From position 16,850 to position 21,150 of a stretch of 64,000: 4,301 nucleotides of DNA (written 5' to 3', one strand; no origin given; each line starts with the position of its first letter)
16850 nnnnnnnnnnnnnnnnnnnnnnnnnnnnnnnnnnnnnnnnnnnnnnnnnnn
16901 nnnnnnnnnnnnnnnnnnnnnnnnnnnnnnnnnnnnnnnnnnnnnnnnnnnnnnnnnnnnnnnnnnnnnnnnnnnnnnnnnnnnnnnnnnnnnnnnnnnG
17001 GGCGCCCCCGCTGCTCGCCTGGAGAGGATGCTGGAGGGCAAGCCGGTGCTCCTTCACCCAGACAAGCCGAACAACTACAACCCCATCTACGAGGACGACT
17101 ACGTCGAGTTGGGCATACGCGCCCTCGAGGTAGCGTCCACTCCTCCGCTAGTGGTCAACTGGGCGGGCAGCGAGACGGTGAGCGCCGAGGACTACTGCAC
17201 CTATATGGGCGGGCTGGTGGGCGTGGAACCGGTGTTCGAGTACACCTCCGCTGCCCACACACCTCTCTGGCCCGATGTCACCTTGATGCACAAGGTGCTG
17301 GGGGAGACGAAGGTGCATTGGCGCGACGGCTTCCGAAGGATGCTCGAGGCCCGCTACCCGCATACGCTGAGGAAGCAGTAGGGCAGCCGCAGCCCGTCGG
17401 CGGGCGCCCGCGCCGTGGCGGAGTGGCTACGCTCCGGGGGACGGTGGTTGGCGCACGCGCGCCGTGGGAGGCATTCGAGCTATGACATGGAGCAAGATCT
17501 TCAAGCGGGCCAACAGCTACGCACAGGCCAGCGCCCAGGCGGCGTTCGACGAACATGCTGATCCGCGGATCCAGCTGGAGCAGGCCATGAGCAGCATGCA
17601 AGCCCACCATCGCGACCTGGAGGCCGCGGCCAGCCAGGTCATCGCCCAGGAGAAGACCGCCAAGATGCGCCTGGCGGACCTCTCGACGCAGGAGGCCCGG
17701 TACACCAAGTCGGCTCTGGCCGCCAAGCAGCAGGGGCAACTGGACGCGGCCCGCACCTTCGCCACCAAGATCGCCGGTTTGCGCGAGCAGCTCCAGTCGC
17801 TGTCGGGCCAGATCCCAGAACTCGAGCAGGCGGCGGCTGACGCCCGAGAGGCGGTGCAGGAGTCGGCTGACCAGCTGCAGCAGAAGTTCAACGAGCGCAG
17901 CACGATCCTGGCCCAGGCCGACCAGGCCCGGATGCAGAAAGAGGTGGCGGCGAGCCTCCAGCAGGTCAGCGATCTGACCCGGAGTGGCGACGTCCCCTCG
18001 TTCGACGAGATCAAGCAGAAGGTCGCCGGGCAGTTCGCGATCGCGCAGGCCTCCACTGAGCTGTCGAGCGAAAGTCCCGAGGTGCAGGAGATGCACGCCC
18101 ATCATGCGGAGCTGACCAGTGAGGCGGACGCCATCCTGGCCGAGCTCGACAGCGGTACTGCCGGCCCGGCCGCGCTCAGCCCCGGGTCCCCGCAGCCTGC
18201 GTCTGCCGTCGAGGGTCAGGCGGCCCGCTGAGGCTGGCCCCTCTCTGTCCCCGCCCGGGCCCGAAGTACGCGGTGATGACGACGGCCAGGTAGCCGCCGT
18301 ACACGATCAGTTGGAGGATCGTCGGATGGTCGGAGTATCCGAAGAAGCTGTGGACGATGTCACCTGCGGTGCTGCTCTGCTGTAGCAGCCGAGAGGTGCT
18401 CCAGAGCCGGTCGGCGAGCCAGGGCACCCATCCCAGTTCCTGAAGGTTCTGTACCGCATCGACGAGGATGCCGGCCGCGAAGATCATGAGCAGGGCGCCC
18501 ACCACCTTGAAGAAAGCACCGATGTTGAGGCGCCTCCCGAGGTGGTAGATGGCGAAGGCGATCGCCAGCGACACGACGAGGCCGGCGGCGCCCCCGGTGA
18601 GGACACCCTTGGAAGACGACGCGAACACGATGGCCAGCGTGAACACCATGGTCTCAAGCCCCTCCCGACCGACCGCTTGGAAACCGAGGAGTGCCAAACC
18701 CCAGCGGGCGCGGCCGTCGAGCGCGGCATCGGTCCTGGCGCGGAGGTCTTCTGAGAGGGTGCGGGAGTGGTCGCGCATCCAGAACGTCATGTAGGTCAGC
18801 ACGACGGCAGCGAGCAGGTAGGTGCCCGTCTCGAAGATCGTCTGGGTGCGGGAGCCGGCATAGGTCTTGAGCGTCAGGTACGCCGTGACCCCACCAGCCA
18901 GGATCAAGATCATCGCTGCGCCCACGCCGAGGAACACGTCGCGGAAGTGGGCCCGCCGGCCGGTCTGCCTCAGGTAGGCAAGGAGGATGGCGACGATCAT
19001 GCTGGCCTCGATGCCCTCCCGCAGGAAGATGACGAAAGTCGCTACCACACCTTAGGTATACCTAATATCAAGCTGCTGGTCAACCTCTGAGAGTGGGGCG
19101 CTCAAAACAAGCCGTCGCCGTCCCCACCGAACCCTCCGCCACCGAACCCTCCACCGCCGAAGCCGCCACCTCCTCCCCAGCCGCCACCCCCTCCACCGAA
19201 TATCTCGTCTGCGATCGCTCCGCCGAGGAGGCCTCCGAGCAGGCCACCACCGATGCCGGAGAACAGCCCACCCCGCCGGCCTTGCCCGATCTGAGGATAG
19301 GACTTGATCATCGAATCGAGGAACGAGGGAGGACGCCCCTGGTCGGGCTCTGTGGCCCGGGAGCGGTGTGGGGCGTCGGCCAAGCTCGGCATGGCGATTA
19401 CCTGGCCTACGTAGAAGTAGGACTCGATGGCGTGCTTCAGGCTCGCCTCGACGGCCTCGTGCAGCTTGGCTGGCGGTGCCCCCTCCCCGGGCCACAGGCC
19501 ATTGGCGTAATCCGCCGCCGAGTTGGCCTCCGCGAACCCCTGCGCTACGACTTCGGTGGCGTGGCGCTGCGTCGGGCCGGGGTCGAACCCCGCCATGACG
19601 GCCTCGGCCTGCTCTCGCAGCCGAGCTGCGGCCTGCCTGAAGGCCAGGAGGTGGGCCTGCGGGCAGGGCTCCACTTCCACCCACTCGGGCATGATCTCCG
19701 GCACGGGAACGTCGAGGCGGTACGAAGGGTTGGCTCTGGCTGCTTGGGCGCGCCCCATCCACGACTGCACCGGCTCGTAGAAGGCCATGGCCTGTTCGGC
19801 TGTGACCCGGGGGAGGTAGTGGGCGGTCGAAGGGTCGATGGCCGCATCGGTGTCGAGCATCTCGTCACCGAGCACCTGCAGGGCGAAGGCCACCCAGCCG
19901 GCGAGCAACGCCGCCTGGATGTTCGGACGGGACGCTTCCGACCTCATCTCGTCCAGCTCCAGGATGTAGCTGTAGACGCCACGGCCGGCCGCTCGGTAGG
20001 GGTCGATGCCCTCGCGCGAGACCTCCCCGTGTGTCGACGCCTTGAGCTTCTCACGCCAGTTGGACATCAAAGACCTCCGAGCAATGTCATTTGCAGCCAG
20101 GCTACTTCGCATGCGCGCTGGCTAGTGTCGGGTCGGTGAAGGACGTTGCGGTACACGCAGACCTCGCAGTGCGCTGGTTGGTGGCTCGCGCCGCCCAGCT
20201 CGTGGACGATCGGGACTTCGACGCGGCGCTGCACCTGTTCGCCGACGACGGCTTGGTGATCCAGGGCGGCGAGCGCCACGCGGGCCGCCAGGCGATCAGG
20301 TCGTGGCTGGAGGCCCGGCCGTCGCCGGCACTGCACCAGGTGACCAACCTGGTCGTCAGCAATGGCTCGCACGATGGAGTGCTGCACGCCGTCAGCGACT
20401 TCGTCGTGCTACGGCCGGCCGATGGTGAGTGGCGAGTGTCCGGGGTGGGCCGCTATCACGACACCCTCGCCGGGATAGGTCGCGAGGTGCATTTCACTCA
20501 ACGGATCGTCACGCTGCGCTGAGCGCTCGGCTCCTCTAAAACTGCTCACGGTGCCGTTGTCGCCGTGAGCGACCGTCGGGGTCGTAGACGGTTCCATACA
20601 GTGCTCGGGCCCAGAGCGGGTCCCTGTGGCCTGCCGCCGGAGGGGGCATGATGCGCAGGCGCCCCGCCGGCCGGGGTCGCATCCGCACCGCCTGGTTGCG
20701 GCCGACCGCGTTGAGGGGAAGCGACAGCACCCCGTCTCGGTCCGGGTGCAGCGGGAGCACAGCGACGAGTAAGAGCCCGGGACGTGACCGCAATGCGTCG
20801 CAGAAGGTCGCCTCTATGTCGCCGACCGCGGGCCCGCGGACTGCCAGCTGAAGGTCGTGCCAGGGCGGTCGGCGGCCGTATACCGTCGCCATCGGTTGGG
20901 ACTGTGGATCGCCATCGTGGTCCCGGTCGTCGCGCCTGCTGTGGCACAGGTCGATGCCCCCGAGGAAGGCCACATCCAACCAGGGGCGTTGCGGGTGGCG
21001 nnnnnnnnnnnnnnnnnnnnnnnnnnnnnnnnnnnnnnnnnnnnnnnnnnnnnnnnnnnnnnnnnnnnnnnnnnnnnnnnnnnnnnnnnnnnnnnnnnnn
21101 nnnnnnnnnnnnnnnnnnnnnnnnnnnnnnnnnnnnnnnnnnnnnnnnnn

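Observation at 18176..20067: FTR1 iron permease paired with a novel Gly-rich-tailed protein and an iron-box-like perfect palindrome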

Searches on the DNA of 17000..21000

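Call 72: search_rna_families(source=window, start=17000, end=21000, threshold=evalue, max_evalue=1)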
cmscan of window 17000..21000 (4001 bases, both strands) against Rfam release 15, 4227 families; matches with E-value up to 1: 1.
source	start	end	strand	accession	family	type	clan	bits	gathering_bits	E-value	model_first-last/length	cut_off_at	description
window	19626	19667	+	RF03537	Flavi_TBFV_SL6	Cis-reg;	-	18.3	38.3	0.59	1-45/45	no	Tick-borne Flavivirus short stem-loop SL6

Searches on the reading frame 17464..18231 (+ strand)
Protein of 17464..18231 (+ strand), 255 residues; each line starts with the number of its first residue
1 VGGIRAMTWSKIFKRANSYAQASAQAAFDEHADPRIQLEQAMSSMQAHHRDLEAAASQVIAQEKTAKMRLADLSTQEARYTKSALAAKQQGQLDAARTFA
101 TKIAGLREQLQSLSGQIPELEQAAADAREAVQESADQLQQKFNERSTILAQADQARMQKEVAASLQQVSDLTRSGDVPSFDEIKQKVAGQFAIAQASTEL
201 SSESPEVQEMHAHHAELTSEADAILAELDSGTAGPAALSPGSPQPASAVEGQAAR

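Call 3: search_protein_families(library=pfam, proteins=[window:17464-18231:+], max_evalue=0.1)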
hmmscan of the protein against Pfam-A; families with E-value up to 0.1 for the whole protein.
window:17464-18231:+ (255 aa): 7 families
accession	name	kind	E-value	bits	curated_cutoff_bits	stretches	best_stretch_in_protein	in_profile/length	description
PF04012.17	PspA_IM30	-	4.2e-28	98.9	33.9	1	12-230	2-216/220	PspA/IM30 family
PF06419.17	COG6_N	-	0.0054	17.3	27.4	1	92-166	24-98/114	Conserved oligomeric complex COG6, N-terminal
PF24611.2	Spectrin_Anc-1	-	0.0079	16.9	33.2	1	69-146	33-107/115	Nuclear anchorage protein 1, spectrin-like repeat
PF24376.1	DUF7532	-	0.019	15.5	27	1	116-172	17-73/122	Family of unknown function (DUF7532)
PF09177.16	STX6_10_61_N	-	0.043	14.8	29.4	0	18-74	26-82/99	Syntaxin 6/10/61, N-terminal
PF01763.21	Herpes_UL6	-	0.052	12.5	27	1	60-170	328-433/562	Herpesvirus UL6 like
PF12443.13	AKNA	-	0.082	14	28.1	1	75-133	20-79/99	AT-hook-containing transcription factor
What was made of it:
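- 17482..18231 (+): pspA/IM30 gene, convergent; it is the conserved neighbour of the Gly-tailed protein gene, and its 3' end overlaps the FTR1 3' end by 56 bp. Pfam PspA_IM30 at 4e-28 (call 3).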
